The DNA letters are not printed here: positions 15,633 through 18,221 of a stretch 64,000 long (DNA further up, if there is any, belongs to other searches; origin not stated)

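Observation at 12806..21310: Tightly coupled five-gene operon of orphan membrane and giant proteins, with no ATPase: candidate undescribed envelope, secretion or cell-contact apparatus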

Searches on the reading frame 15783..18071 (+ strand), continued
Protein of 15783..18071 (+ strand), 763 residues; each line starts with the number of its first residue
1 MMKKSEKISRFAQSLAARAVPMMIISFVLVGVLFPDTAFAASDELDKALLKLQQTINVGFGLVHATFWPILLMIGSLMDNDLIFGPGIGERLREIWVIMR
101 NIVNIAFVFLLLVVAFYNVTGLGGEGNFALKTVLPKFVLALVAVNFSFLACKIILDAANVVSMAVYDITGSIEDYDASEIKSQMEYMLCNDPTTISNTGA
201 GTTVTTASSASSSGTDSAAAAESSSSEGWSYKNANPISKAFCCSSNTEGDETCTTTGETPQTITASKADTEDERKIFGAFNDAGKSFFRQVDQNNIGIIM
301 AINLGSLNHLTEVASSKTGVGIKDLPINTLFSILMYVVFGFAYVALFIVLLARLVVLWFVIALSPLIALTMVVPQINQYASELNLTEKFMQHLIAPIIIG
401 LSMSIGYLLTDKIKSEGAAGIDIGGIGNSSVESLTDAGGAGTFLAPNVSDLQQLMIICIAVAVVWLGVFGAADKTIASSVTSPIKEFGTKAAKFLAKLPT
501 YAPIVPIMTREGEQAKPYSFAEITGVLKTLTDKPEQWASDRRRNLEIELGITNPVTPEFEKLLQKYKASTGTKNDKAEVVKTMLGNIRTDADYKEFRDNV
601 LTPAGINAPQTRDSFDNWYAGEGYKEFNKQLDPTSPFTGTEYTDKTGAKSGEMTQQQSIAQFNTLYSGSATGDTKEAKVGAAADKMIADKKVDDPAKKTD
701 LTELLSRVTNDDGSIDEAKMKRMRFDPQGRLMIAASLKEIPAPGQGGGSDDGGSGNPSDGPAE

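Call 36: fold_search(model_id=the predicted structure, library=pdb)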
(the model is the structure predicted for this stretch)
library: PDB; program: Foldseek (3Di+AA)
matches with E <= 10: 49; with E <= 0.001: 0
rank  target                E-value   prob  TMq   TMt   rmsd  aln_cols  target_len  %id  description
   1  7bcq_A                1.6e+00  0.03  0.08  0.12  26.2       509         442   15  ASCT2 in the presence of the inhibitor Lc-BPE (position "up") in the outward-open conformation. (released 2021-09-22)
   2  8ouh_A                1.7e+00  0.02  0.07  0.10  25.5       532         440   12  Complex of human ASCT2 with Syncytin-1 (released 2024-05-01)
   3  9ekz_A                2.0e+00  0.02  0.05  0.08  27.8       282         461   10  (+)ML-SI3 bound TRPML2 in an open state (released 2025-06-18)
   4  9k1w_C                2.3e+00  0.02  0.08  0.08  25.6       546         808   11  Structure of the SF3B core, harboring the K700E mutation in SF3B1, in complex with intron-U2 snRNA (released 2025-09-03)
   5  5dh9_C                3.0e+00  0.02  0.08  0.07  25.1       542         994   10  Crystal Structure of PKI NES Flip Mutant Peptide in complex with CRM1-Ran-RanBP1 (released 2015-09-16)
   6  6pby_A                3.1e+00  0.03  0.06  0.07  25.9       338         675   14  Single particle cryo-EM structure of the voltage-gated K+ channel Eag1 3-13 deletion mutant bound to calmodulin (confo (released 2019-09-18)
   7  5uwr_C                3.1e+00  0.02  0.09  0.07  24.1       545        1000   10  Crystal Structure of CDC7 NES Peptide (extended) in complex with CRM1-Ran-RanBP1 (released 2017-03-22)
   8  8io4_A                3.4e+00  0.06  0.07  0.11  18.9       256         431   11  Herg1a-herg1b open state (released 2024-03-13)
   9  8rtd_H                3.7e+00  0.15  0.12  0.31   9.5       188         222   12  Stalk-Arches-IMC structure from the fully-assembled R388 type IV secretion system determined by cryo-EM. (released 2024-06-19)
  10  5fu7_E                4.2e+00  0.02  0.08  0.11  24.6       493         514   10  drosophila nanos NBR peptide bound to the NOT module of the human CCR4-NOT complex (released 2016-03-23)
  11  4jw1_B                4.6e+00  0.03  0.06  0.11  21.6       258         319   10  Crystal structure of N-terminal 618-residue fragment of LepB from Legionella pneumophila (released 2013-05-08)
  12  5nzt_MODEL_1_N        5.1e+00  0.02  0.09  0.11  26.8       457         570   12  The structure of the COPI coat linkage I (released 2017-06-28)
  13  5nzr_B                5.1e+00  0.02  0.09  0.09  26.8       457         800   12  The structure of the COPI coat leaf (released 2017-06-28)
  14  3nmx_B                5.3e+00  0.04  0.09  0.17  23.5       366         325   12  Crystal structure of APC complexed with Asef (released 2011-07-06)
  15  9j34_A                5.3e+00  0.02  0.07  0.10  24.9       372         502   12  Cryo-EM structure of Arabidopsis CNGC1 (released 2025-02-19)
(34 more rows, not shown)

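Call 37: search_solved_structures(query=A1, max_evalue=10)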
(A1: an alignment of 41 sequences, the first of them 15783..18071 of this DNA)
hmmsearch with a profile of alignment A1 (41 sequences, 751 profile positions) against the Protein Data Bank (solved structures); distinct sequences matched with E-value up to 10: 38.
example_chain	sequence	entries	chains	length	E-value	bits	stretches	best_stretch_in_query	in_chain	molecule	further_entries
9y5h_B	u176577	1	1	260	0.023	16.8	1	498-705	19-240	sc-t-SNARE-diff-#3.3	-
3q84_A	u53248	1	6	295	0.043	15.9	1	532-730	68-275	Protein kinase C and casein kinase substrate in neurons protein 1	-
3hai_A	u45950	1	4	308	0.057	15.5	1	532-730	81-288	human PACSIN1 F-BAR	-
3qni_A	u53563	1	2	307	0.086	14.9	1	532-729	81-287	Protein kinase C and casein kinase substrate in neurons protein 1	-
7aam_A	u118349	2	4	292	0.16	14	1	507-669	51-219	Proline-serine-threonine phosphatase-interacting protein 1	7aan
7aal_A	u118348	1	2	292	0.17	13.9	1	507-670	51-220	Proline-serine-threonine phosphatase-interacting protein 1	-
3hah_A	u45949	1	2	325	0.25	13.4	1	532-733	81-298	human PACSIN1 F-BAR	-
3abh_A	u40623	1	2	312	0.42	12.7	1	542-725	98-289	Protein kinase C and casein kinase substrate in neurons protein 2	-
3lll_A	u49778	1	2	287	0.55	12.2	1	540-729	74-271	Protein kinase C and casein kinase substrate in neurons protein 2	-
9i5v_c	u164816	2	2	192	0.58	12.2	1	533-644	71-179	Small ribosomal subunit protein bS16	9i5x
23fj_S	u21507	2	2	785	1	11.4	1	522-669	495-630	Snf5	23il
6h9l_A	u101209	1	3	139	1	11.3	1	513-621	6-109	Uncharacterized protein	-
8oyv_A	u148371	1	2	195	1.1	11.3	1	532-606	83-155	De novo designed soluble Claudin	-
9ijj_A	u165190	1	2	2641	1.1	11.3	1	555-661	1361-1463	Cilia and flagella associated protein 46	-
6yw5_DD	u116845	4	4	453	1.2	11.1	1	586-732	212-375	Mito ribosomal protein S4 | S4 RNA-binding domain-containing protein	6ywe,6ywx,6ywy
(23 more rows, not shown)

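Call 56: search_protein_families(library=pfam, proteins=[P0107, P0108, P0104, P0105, P0106, P0058, P0089, P0100], max_evalue=10)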
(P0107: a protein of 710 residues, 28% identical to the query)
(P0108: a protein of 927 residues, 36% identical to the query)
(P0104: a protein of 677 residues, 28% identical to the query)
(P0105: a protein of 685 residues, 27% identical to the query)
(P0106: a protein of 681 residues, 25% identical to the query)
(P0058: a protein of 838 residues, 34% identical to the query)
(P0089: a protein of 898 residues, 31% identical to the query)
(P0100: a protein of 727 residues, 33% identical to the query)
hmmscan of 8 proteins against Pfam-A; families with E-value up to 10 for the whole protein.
P0107 (710 aa): 3 families
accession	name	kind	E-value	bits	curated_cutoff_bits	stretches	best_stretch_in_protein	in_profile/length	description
PF24891.1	DUF7742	-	0.031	14.9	27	1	621-659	5-43/87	Domain of unknown function (DUF7742)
PF02063.22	MARCKS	-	0.64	10.4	24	1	410-533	128-256/289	MARCKS family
PF04610.19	TrbL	-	5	7.3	25.9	1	119-325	22-207/215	TrbL/VirB6 plasmid conjugal transfer protein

P0108 (927 aa): 1 family
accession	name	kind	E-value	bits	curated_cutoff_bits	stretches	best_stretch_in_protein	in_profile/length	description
PF04610.19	TrbL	-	0.0096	16.1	25.9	1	405-575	30-188/215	TrbL/VirB6 plasmid conjugal transfer protein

P0104 (677 aa): 0 families

P0105 (685 aa): 0 families

P0106 (681 aa): 1 family
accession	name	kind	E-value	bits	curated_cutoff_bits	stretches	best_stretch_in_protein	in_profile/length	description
PF15145.11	DUF4577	-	7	7.1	27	1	323-359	52-88/128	Domain of unknown function (DUF4577)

P0058 (838 aa): 2 families
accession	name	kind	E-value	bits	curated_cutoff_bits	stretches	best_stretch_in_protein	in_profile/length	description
PF01361.26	Tautomerase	-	0.18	12.1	22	1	734-755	10-31/60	Tautomerase enzyme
PF08663.15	HalX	-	8.1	7.4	23.2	0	701-739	15-53/68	HalX domain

P0089 (898 aa): 2 families
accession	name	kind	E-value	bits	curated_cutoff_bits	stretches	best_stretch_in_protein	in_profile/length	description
PF04610.19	TrbL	-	0.038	14.2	25.9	1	391-441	99-149/215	TrbL/VirB6 plasmid conjugal transfer protein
PF07244.20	POTRA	-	0.36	12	21.3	0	613-663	4-51/79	Surface antigen variable number repeat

P0100 (727 aa): 2 families
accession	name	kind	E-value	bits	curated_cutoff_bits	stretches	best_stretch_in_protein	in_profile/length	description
PF21521.3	MYO6_lever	-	0.018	15.7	27.3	1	565-635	59-128/141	Myosin VI, lever arm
PF16574.10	CEP209_CC5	-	0.12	13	25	1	555-616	8-69/128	Coiled-coil region of centrosome protein CE290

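Call 69: find_encoding_contigs(protein=P0107, flank=10000, max_places=3)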
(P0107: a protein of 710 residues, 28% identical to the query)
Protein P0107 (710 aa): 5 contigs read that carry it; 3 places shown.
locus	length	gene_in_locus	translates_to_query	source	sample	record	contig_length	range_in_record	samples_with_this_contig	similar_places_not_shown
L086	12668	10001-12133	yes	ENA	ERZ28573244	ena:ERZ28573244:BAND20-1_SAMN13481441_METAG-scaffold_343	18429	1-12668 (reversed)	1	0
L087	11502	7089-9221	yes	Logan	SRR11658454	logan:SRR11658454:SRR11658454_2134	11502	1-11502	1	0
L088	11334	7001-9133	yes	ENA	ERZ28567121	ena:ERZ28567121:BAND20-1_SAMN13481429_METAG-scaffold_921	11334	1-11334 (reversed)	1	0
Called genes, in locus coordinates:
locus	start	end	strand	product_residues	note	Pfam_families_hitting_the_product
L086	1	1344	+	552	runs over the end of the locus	PF00158:Sigma54_activat (faint), PF05362:Lon_C, PF13541:ChlI, PF01078:Mg_chelatase, PF07728:AAA_5, PF00493:MCM, PF13335:Mg_chelatase_C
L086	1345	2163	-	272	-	-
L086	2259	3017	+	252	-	-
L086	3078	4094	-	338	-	PF01476:LysM, PF23446:LysM1_NFP_LYK (faint), PF23473:LysM3_LYK4_5, PF01476:LysM, PF01551:Peptidase_M23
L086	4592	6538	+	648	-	PF00580:UvrD-helicase, PF13245:AAA_19, PF13604:AAA_30 (faint), PF01443:Viral_helicase1 (faint), PF13361:UvrD_C, PF13538:UvrD_C_2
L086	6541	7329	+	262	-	PF00398:RrnaAD, PF13649:Methyltransf_25 (weak)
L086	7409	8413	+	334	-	PF18884:TSP3_bac (weak)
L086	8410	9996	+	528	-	PF13605:DUF4141 (faint)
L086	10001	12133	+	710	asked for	-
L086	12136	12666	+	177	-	?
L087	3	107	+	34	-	?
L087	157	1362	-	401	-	PF23446:LysM1_NFP_LYK (faint), PF01476:LysM, PF23473:LysM3_LYK4_5, PF23577:LysM_RLK (faint), PF01476:LysM, PF01551:Peptidase_M23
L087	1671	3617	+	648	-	PF00580:UvrD-helicase, PF13245:AAA_19, PF13604:AAA_30 (faint), PF01443:Viral_helicase1 (faint), PF13361:UvrD_C, PF13538:UvrD_C_2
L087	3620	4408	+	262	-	PF00398:RrnaAD, PF13649:Methyltransf_25 (weak)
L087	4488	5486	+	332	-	PF18884:TSP3_bac (weak)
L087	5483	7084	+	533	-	-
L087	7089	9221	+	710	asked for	-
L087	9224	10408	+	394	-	-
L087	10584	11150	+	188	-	-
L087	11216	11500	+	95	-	?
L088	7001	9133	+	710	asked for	-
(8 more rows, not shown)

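Call 70: find_encoding_contigs(protein=P0108, flank=10000, max_places=3)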
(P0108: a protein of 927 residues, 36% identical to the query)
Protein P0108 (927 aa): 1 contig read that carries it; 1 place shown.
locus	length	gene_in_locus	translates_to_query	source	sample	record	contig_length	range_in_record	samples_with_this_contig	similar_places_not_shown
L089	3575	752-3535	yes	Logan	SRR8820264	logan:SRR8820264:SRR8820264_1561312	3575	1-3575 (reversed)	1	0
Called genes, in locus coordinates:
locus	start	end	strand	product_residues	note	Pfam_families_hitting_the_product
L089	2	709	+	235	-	?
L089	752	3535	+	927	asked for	PF19590:TrbL_3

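Call 72: search_protein_families(library=pfam, proteins=[L087:11216-11500:+, L087:4488-5483:+, L087:5483-7081:+, L087:9224-10405:+, L087:10584-11147:+, L089:2-709:+], max_evalue=1)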
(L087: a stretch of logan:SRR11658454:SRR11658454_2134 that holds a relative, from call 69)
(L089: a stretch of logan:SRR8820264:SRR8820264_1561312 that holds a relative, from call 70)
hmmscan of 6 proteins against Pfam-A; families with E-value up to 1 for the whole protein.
L087:11216-11500:+ (95 aa): 3 families
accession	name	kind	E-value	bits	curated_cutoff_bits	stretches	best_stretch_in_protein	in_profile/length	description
PF12666.12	PrgI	-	3e-10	40.9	27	1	8-81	5-82/91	PrgI family protein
PF12648.12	TcpE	-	0.07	14.1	29.9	1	18-85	23-92/100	TcpE family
PF23494.1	bPH_10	-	0.15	11.9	27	1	22-83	9-70/151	YqeB-like bacterial PH domain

L087:4488-5483:+ (332 aa): 2 families
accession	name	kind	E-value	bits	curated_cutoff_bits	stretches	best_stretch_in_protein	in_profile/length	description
PF18884.5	TSP3_bac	-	1e-08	35.3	25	2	53-74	1-22/22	Bacterial TSP3 repeat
PF10076.14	Phage_Mu_Gp48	-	0.25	11.6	37.4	1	38-66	31-58/150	Bacteriophage Mu-like, Gp48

L087:5483-7081:+ (533 aa): 0 families

L087:9224-10405:+ (394 aa): 0 families

L087:10584-11147:+ (188 aa): 1 family
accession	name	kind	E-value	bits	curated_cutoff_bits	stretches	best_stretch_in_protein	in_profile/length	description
PF18855.6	baeRF_family11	-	0.15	12.9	27.2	0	125-170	74-119/139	Bacterial archaeo-eukaryotic release factor family 11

L089:2-709:+ (235 aa): 0 families

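Call 77: find_encoding_contigs(protein=P0106, flank=10000, max_places=2)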
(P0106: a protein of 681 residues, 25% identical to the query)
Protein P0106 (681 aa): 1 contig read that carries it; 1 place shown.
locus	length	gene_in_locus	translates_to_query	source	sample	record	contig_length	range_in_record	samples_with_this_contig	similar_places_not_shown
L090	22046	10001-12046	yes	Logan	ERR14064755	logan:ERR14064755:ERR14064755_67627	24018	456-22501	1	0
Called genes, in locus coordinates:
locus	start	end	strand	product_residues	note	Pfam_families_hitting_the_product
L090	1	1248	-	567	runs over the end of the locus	?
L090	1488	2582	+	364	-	-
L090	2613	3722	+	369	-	-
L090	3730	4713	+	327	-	-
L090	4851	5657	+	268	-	-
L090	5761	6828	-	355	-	PF03462:PCRF, PF00472:RF-1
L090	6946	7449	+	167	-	-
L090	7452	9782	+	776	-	-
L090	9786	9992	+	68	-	-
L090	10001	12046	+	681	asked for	-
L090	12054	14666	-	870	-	PF26449:DUF8128, PF01935:DUF87, PF10412:TrwB_AAD_bind (faint)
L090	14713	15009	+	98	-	PF01035:DNA_binding_1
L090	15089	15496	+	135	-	PF01814:Hemerythrin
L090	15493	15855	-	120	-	-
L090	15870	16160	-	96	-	-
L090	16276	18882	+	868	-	PF01326:PPDK_N, PF00391:PEP-utilizers, PF02896:PEP-utilizers_C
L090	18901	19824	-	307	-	-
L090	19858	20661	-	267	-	PF14066:DUF4256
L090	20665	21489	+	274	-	PF01177:Asp_Glu_race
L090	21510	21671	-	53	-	-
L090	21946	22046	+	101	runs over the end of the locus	-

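Call 78: find_encoding_contigs(protein=P0105, flank=10000, max_places=2)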
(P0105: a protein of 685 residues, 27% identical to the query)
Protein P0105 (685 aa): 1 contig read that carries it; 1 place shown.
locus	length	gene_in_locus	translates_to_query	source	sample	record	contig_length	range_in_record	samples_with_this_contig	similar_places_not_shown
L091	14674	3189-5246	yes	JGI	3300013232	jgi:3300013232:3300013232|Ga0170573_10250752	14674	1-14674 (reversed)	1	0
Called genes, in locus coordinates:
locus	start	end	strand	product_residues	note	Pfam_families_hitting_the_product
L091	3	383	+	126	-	?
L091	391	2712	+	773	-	-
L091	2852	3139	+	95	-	-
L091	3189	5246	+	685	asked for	-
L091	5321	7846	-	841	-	PF26449:DUF8128, PF01935:DUF87 (weak), PF10412:TrwB_AAD_bind (weak)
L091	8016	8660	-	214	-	-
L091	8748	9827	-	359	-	PF00294:PfkB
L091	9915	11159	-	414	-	PF07690:MFS_1, PF12832:MFS_1_like, PF07690:MFS_1, PF05977:MFS_3 (weak)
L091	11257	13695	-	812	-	PF01835:MG2 (faint), PF02369:Big_1, PF00041:fn3 (faint)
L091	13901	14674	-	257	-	?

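Call 82: search_protein_families(library=ncbifam, proteins=[L090:12054-14666:-, L090:7452-9779:+, L090:6946-7446:+, L090:10001-12043:+], max_evalue=0.01)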
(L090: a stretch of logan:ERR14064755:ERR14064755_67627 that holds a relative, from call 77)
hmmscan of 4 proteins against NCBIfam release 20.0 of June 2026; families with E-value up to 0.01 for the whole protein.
L090:12054-14666:- (870 aa): 13 families
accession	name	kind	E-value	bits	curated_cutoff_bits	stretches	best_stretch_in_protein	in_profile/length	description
TIGR03743.1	SXT_TraD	subfamily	7.1e-10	37.9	366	1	411-460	165-214/636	conjugative transfer system coupling protein TraD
NF045973.1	conju_CD1115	equivalog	4.1e-09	35.8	250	2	416-505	19-106/442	VirD4-like conjugal transfer protein, CD1115 family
TIGR03754.1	conj_TOL_TraD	equivalog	2.4e-05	23.1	647.55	1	411-462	170-223/643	type IV conjugative transfer system coupling protein TraD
NF053655.1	CedD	equivalog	3.7e-05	22.6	600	1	410-463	210-263/527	DNA-translocating ATPase CedD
TIGR02759.1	TraD_Ftype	equivalog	0.00027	19.8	521.35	0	415-462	170-217/566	type IV conjugative transfer system coupling protein TraD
NF045975.1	VirB4_plasma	equivalog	0.00054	17.8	590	1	418-458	511-552/894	Mbov_0397 family ICE element conjugal transfer ATPase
TIGR02673.1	FtsE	equivalog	0.0013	18.5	264.85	1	410-447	18-54/214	cell division ATP-binding protein FtsE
NF041447.1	TrbC_conju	equivalog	0.0015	17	800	0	399-476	107-187/685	F-type conjugative transfer protein TrbC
NF000355.4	ribo_prot_ABC_F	equivalog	0.0029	16.5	380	1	423-447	341-365/499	ribosomal protection-like ABC-F family protein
NF041326.1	Bacteroid_MobC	subfamily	0.0042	15.5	900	0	406-456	184-235/655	conjugal transfer protein MobC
NF040819.1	helicase_HerA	equivalog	0.0063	15.1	970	0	412-467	146-203/561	DNA double-strand break repair helicase HerA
TIGR03597.1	GTPase_YqeH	equivalog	0.0075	15.5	297.4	0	406-449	138-183/361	ribosome biogenesis GTPase YqeH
TIGR03420.1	DnaA_homol_Hda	equivalog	0.01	15.4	194.8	0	418-456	35-73/226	DnaA regulatory inactivator Hda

L090:7452-9779:+ (776 aa): 1 family
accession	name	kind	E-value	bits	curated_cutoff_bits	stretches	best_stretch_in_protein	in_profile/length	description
NF009698.0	PRK13223.1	equivalog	0.00064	19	466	1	317-451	57-188/272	phosphoglycolate phosphatase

L090:6946-7446:+ (167 aa): 1 family
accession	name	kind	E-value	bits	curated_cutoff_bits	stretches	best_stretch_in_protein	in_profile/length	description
NF006645.0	PRK09202.4-5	equivalog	0.0033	16.1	532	1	69-150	165-241/540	transcription termination/antitermination protein NusA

L090:10001-12043:+ (681 aa): 0 families

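Call 84: find_encoding_contigs(protein=P0104, flank=10000, max_places=2)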
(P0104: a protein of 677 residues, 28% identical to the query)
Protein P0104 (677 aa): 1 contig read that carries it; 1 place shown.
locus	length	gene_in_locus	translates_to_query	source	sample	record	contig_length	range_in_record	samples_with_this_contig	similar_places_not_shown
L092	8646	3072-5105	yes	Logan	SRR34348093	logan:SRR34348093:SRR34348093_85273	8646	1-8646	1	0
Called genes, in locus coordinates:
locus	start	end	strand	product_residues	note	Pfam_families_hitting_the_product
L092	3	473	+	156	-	?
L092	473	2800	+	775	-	-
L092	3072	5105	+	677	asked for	-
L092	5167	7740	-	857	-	PF26449:DUF8128, PF01935:DUF87 (weak), PF10412:TrwB_AAD_bind (faint)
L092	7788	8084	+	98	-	PF01035:DNA_binding_1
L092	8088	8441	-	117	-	-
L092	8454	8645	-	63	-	?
